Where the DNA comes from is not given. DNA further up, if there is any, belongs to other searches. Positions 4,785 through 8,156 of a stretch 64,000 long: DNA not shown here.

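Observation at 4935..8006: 1023-aa internally duplicated, membrane-anchored protein family (two copies flanking oleBCD) with no recognisable domains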

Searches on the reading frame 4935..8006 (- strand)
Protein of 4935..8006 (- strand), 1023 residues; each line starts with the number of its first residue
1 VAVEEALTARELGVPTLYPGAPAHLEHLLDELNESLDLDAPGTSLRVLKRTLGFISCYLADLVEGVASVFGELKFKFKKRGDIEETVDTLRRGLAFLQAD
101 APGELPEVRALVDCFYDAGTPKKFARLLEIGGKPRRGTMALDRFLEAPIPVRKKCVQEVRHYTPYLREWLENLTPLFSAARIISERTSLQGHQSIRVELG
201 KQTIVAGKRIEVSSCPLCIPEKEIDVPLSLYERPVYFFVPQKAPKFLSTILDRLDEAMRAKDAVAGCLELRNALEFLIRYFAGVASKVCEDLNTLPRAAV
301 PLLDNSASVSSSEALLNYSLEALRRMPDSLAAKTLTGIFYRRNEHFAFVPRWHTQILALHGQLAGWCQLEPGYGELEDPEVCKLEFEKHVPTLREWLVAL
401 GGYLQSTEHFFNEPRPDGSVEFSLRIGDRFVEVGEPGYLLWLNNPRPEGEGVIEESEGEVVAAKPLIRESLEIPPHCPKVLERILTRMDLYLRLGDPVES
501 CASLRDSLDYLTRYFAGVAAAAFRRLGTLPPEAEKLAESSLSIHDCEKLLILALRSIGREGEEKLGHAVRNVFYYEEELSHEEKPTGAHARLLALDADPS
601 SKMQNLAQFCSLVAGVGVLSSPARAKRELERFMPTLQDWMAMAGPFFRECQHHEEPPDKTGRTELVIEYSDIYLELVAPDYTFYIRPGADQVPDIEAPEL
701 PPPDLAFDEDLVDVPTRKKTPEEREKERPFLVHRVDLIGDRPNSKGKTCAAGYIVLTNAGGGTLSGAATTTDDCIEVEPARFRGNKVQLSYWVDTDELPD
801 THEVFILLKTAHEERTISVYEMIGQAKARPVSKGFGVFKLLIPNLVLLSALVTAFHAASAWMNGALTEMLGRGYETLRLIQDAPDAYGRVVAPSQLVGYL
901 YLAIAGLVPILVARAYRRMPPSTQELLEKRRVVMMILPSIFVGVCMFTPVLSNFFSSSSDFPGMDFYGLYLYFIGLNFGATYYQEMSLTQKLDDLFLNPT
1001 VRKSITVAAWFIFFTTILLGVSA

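Call 6: search_protein_families(library=pfam, proteins=[window:4935-8006:-], max_evalue=0.01)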
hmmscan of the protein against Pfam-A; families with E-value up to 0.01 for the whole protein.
window:4935-8006:- (1023 aa): 0 families

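Call 7: search_protein_families(library=ncbifam, proteins=[window:4935-8006:-], max_evalue=0.01)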
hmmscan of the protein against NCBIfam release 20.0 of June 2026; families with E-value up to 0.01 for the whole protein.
window:4935-8006:- (1023 aa): 0 families

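Call 10: find_homologous_proteins(query=window:4935-8006:-, max_evalue=0.001)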
Query window:4935-8006:- (1023 aa): 53 proteins with E <= 0.001 among 8000 candidates.
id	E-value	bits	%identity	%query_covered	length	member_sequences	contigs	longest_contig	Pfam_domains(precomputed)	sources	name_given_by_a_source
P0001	0.0e+0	2336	100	100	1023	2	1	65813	-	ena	-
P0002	0.0e+0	1854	77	100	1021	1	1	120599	-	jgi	jgi:hypothetical protein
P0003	0.0e+0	1854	78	100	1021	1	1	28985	-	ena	-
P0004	0.0e+0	1846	78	100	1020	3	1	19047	-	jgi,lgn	jgi:hypothetical protein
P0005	0.0e+0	1829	77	100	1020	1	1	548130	-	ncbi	-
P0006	0.0e+0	1829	77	100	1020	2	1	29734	-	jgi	jgi:hypothetical protein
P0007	0.0e+0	1829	77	100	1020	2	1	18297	-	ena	-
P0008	0.0e+0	1826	77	100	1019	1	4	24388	-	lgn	-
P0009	0.0e+0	1815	76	100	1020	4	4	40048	-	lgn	-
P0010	0.0e+0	1811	77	100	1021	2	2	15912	-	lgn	-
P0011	0.0e+0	1804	76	100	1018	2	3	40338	-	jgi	jgi:hypothetical protein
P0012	0.0e+0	1790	75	100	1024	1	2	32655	-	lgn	-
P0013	0.0e+0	1780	74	100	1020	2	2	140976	-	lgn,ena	-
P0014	0.0e+0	1749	73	100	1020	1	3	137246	-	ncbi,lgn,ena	-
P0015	0.0e+0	1729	72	100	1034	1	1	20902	-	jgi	jgi:hypothetical protein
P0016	0.0e+0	1670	71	100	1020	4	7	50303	-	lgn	-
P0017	0.0e+0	1669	69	100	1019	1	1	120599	-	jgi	jgi:hypothetical protein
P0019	0.0e+0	1664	70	100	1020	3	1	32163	-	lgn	-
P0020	0.0e+0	1661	70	100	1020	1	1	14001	-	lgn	-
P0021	0.0e+0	1658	70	100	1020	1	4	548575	-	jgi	jgi:hypothetical protein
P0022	0.0e+0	1658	71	100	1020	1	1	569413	-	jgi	jgi:hypothetical protein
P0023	0.0e+0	1657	71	100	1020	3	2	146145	-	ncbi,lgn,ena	ncbi:MAG: hypothetical protein WC314_00455 [Vulcanimicrobiota bacterium]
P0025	0.0e+0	1653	71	100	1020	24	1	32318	-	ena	-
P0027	0.0e+0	1645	69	100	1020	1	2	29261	-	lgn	-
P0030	0.0e+0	1641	70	100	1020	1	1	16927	-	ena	-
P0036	0.0e+0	1598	68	100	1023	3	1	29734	-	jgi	jgi:hypothetical protein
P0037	0.0e+0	1552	67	100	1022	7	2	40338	-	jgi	jgi:hypothetical protein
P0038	0.0e+0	1545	66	100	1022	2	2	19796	-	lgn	-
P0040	0.0e+0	1530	65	100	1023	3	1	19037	-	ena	-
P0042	0.0e+0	1378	60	99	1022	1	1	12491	-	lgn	-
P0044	0.0e+0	1319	57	100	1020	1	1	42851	-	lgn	-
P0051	7.1e-259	880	43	99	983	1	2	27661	-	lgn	-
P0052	1.2e-215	737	40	98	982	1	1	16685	-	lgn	-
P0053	1.4e-100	356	29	54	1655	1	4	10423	-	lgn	-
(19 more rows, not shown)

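Call 11: find_encoding_contigs(protein=P0001, flank=10000, max_places=3)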
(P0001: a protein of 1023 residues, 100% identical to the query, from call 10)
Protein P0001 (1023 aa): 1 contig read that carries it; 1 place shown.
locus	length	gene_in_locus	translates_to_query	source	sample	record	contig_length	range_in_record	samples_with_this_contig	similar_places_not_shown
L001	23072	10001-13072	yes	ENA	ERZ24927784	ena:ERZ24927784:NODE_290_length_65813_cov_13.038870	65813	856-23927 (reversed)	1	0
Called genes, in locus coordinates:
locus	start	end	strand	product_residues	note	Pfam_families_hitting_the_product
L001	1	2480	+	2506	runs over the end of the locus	PF00109:ketoacyl-synt, PF02801:Ketoacyl-synt_C, PF16197:KAsynt_C_assoc, PF00698:Acyl_transf_1, PF08659:KR, PF00106:adh_short, PF13561:adh_short_C2, PF14765:PS-DH, +2 more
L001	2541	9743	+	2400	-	PF00109:ketoacyl-synt, PF02801:Ketoacyl-synt_C, PF00109:ketoacyl-synt, PF16197:KAsynt_C_assoc, PF22818:ApeI-like (faint), PF00698:Acyl_transf_1 (faint), PF07977:FabA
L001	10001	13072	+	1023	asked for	-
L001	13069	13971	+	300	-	PF00561:Abhydrolase_1, PF12146:Hydrolase_4, PF12697:Abhydrolase_6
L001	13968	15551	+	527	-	PF00501:AMP-binding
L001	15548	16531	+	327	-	PF01073:3Beta_HSD, PF01370:Epimerase, PF04321:RmlD_sub_bind, PF05368:NmrA (weak), PF08659:KR (faint), PF13460:NAD_binding_10, PF16363:GDP_Man_Dehyd, PF07993:NAD_binding_4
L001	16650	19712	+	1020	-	-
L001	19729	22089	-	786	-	-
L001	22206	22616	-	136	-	-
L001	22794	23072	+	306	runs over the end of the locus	-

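Call 12: find_encoding_contigs(protein=P0005, flank=10000, max_places=3)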
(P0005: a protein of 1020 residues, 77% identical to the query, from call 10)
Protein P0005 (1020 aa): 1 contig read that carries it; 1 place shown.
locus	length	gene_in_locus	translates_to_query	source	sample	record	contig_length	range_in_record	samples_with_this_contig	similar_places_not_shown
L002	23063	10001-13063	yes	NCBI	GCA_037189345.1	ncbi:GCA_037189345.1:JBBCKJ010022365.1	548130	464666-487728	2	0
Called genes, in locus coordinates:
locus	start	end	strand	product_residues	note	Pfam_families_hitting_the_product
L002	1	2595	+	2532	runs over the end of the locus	PF00109:ketoacyl-synt, PF02801:Ketoacyl-synt_C, PF16197:KAsynt_C_assoc, PF00698:Acyl_transf_1, PF00550:PP-binding, PF08659:KR, PF00106:adh_short, PF13561:adh_short_C2, +2 more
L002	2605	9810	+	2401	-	PF00109:ketoacyl-synt, PF02801:Ketoacyl-synt_C, PF16197:KAsynt_C_assoc, PF00109:ketoacyl-synt, PF07977:FabA, PF22818:ApeI-like (faint), PF07977:FabA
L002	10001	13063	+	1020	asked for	-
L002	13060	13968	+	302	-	PF00561:Abhydrolase_1, PF12146:Hydrolase_4, PF12697:Abhydrolase_6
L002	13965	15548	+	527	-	PF00501:AMP-binding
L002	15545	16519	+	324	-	PF01073:3Beta_HSD, PF01370:Epimerase, PF04321:RmlD_sub_bind, PF05368:NmrA, PF13460:NAD_binding_10, PF16363:GDP_Man_Dehyd, PF07993:NAD_binding_4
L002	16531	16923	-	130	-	-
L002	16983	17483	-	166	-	-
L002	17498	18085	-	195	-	-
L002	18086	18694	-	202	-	-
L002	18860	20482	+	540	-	PF00512:HisKA, PF02518:HATPase_c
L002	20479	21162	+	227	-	PF00072:Response_reg, PF00486:Trans_reg_C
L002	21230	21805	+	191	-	-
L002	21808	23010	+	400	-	PF12770:CHAT (faint), PF00656:Peptidase_C14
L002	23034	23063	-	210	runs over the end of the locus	PF04264:YceI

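Call 17: find_encoding_contigs(protein=P0053, flank=10000, max_places=3)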
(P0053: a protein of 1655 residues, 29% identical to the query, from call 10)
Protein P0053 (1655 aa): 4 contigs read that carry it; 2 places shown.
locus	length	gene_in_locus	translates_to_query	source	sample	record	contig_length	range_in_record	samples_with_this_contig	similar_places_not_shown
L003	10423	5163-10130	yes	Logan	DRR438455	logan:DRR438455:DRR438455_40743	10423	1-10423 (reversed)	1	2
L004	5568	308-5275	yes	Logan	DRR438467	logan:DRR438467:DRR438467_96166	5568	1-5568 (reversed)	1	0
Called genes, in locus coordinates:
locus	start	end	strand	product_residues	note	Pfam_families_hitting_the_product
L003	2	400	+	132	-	?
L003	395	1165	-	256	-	PF00378:ECH_1, PF16113:ECH_2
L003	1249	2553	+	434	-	PF00365:PFK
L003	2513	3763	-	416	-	PF13439:Glyco_transf_4 (faint), PF20706:GT4-conflict, PF00534:Glycos_transf_1, PF13692:Glyco_trans_1_4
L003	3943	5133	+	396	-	PF00482:T2SSF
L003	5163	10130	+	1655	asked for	-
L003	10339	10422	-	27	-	?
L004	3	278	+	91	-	?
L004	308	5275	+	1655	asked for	-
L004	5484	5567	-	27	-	?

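Call 18: find_encoding_contigs(protein=P0051, flank=10000, max_places=3)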
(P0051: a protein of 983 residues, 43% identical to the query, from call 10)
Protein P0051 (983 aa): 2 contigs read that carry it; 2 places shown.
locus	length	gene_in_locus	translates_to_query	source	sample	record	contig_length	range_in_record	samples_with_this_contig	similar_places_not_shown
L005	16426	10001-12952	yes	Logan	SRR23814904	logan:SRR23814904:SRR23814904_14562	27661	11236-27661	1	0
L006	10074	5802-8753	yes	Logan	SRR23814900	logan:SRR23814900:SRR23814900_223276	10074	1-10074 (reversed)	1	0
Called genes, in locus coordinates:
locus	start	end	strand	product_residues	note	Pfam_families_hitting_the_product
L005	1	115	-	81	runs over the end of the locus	PF07963:N_methyl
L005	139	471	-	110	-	-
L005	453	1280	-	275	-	-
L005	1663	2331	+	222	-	PF07963:N_methyl (weak)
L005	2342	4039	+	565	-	-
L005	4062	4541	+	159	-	PF07963:N_methyl (weak)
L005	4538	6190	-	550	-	-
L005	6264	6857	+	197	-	PF05685:Uma2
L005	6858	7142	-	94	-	-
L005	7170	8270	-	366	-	PF13185:GAF_2, PF01590:GAF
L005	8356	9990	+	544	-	PF13424:TPR_12 (faint), PF07719:TPR_2 (faint)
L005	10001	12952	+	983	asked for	-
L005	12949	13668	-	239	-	PF07238:PilZ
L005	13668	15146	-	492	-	-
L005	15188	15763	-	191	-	PF06041:DUF924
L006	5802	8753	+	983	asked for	-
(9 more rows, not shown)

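Call 19: find_encoding_contigs(protein=P0052, flank=10000, max_places=3)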
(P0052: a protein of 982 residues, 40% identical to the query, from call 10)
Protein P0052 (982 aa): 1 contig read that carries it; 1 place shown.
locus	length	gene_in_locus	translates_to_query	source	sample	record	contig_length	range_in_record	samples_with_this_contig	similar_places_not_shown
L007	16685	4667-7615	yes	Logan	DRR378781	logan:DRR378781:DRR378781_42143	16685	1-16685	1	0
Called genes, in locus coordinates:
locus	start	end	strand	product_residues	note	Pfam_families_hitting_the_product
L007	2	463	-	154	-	?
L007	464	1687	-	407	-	PF28597:T2SSF_N (weak), PF00482:T2SSF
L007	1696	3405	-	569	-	-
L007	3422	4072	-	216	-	-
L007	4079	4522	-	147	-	-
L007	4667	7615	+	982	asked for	-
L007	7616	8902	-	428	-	PF00990:GGDEF, PF00563:EAL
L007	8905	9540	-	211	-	PF00578:AhpC-TSA, PF08534:Redoxin, PF00255:GSHPx (weak)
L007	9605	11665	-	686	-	PF00580:UvrD-helicase (weak), PF04851:ResIII (faint), PF13086:AAA_11, PF13604:AAA_30, PF01443:Viral_helicase1 (faint), PF13245:AAA_19, PF13401:AAA_22 (weak), PF13087:AAA_12, +1 more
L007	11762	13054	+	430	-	PF13185:GAF_2 (weak), PF00512:HisKA, PF02518:HATPase_c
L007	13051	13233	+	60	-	-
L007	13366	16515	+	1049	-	PF05157:MshEN, PF08487:VIT, PF13757:VIT_2, PF00092:VWA, PF13519:VWA_2, PF13768:VWA_3, PF00437:T2SSE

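Call 20: find_related_loci(query=A1, collection=genome_contigs, flank=10000)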
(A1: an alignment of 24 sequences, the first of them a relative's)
Query A1 (1023 aa) in genome_contigs; peptide patterns used: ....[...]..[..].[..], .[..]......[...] (x = any residue, [..] = any of these).
24 stretches matched a pattern; 15 encode a relative of the query (tblastn E <= 1e-3); 15 distinct loci.
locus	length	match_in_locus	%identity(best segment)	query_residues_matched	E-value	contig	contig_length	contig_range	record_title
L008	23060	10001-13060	77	1-1023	0e+0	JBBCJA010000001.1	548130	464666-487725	MAG: Selenomonadaceae bacterium isolate MAG_CPA_14 P10A_000000022366, whole genome shotgun sequence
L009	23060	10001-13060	74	1-1023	0e+0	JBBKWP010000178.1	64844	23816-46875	MAG: Candidatus Xenobia bacterium isolate metabat_bins.273 k119_4342541, whole genome shotgun sequence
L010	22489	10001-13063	69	1-1023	0e+0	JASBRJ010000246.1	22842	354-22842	MAG: bacterium isolate BWSM_10 k141_148809, whole genome shotgun sequence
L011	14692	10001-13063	68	1-1023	0e+0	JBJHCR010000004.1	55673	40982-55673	MAG: Vulcanimicrobiota bacterium isolate SF2967_J5348.metabat_sens.001 NODE_695_length_55673_cov_1.195136, whole genome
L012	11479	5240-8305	59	5-1023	0e+0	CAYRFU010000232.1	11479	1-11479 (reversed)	MAG TPA_asm: uncultured Burkholderiales bacterium isolate SRP141376_co3_146 genome assembly, contig: NODE_15508_length_1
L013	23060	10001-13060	71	1-1023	0e+0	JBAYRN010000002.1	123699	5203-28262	MAG: Vulcanimicrobiota bacterium isolate SO_2016_LW2_44 scaffold00133_LW138R_2016, whole genome shotgun sequence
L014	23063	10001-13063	59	5-1023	0e+0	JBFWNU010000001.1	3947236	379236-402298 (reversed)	MAG: Vulcanimicrobiota bacterium isolate CA_2019_TPBF_12 NODE_1_length_3947236_cov_36.827453_TPBF, whole genome shotgun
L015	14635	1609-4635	52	6-1022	0e+0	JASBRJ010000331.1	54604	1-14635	MAG: bacterium isolate BWSM_10 k141_2206004, whole genome shotgun sequence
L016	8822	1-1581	62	264-1023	0e+0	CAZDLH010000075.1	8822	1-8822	MAG TPA_asm: uncultured Burkholderiales bacterium isolate SRP220891_co3_11 genome assembly, contig: NODE_13532_length_88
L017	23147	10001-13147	32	15-1020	5e-167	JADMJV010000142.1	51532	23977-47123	MAG: bacterium isolate MAG_50 NODE_759_length_51532_cov_5.743342, whole genome shotgun sequence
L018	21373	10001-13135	31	15-1020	1e-158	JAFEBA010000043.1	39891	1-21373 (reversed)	Bacterium isolate SZAS-1 EREM-KAN-1__43__length-39891, whole genome shotgun sequence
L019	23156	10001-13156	31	6-1022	2e-153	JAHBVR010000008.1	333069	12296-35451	MAG: Vulcanimicrobiota bacterium isolate ACE_ERE1 ERE1_8, whole genome shotgun sequence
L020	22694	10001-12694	27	239-1021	1e-62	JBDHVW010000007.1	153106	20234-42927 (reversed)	MAG: Vulcanimicrobiota bacterium isolate AS-MICRO-3CA.307 NODE_276_length_153106_cov_5.443593, whole genome shotgun sequ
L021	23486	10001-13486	26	21-725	2e-34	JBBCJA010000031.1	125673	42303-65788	MAG: Selenomonadaceae bacterium isolate MAG_CPA_14 P10A_000000106846, whole genome shotgun sequence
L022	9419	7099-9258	30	120-651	5e-16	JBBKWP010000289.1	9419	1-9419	MAG: Candidatus Xenobia bacterium isolate metabat_bins.273 k119_1611340, whole genome shotgun sequence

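Call 32: search_protein_families(library=pfam, proteins=[L019:6745-7764:-, L019:7822-8634:-, L019:9243-9920:+, L019:13170-14006:-, L019:14003-14833:-, L019:14821-15903:+, L015:475-1383:+, L015:4755-6746:+, L015:6743-8101:-, L015:8098-9285:-], max_evalue=0.001)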
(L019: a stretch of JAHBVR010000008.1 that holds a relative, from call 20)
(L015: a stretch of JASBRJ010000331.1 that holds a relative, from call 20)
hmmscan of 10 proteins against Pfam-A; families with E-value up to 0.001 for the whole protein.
L019:6745-7764:- (339 aa): 1 family
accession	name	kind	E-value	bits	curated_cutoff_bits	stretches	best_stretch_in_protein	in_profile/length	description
PF05721.19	PhyH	-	1.9e-10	41.8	22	1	110-231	69-204/213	Phytanoyl-CoA dioxygenase (PhyH)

L019:7822-8634:- (270 aa): 1 family
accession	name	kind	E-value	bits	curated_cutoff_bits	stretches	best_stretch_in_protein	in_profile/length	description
PF01026.27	TatD_DNase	-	9.6e-71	238.6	27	1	19-269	1-253/253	TatD related DNase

L019:9243-9920:+ (225 aa): 1 family
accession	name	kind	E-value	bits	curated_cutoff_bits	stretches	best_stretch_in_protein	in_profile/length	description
PF01814.28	Hemerythrin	-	2.6e-10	41.3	25.3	1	114-218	15-124/127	Hemerythrin HHE cation binding domain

L019:13170-14006:- (278 aa): 3 families
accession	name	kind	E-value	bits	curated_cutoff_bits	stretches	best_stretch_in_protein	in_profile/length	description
PF00583.31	Acetyltransf_1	-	3.3e-11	43.9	20.7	1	15-123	2-104/116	Acetyltransferase (GNAT) family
PF13527.13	Acetyltransf_9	-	1.4e-08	35.2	25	1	14-120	10-113/127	Acetyltransferase (GNAT) domain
PF13508.13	Acetyltransf_7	-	1e-05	26.2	27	1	53-119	8-67/84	Acetyltransferase (GNAT) domain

L019:14003-14833:- (276 aa): 2 families
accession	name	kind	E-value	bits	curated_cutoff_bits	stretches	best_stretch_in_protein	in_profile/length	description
PF11959.13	DUF3473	-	5.1e-20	72.2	29.6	1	143-259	1-117/130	Domain of unknown function (DUF3473)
PF01522.26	Polysacc_deac_1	-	2.4e-18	66.7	23.1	1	35-128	20-113/124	Polysaccharide deacetylase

L019:14821-15903:+ (360 aa): 2 families
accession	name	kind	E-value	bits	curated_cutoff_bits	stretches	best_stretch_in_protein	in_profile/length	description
PF00535.33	Glycos_transf_2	-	6.4e-14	52.7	23.3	1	36-198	2-165/168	Glycosyl transferase family 2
PF13641.12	Glyco_tranf_2_3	-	0.00079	19.9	27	0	32-121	1-96/230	Glycosyltransferase like family 2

L015:475-1383:+ (302 aa): 0 families

L015:4755-6746:+ (663 aa): 6 families
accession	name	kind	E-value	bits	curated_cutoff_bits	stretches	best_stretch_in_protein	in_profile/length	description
PF02518.31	HATPase_c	-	1.6e-28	99.8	26.4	1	415-524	2-110/111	Histidine kinase-, DNA gyrase B-, and HSP90-like ATPase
PF00072.30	Response_reg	-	3.5e-23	82.3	30.2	1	545-655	1-108/111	Response regulator receiver domain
PF01590.32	GAF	-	3e-17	63.8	22.4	1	34-163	3-133/133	GAF domain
PF00512.31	HisKA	-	5.8e-11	42.7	26.9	1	308-368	4-66/66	His Kinase A (phospho-acceptor) domain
PF13185.12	GAF_2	-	1.6e-07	32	28.6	1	37-157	8-129/136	GAF domain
PF13581.12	HATPase_c_2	-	3.4e-05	24.3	27.4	1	419-516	32-122/127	Histidine kinase-like ATPase domain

L015:6743-8101:- (452 aa): 1 family
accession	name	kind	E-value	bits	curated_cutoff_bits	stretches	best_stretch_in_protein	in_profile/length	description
PF00999.27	Na_H_Exchanger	-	1.6e-25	90.2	26.2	1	43-417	2-363/375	Sodium/hydrogen exchanger, transmembrane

L015:8098-9285:- (395 aa): 0 families
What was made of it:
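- Non-ole paralogs neighbour PilZ, GGDEF/EAL, GAF-histidine-kinase and hemerythrin genes (calls 18, 19, 32).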
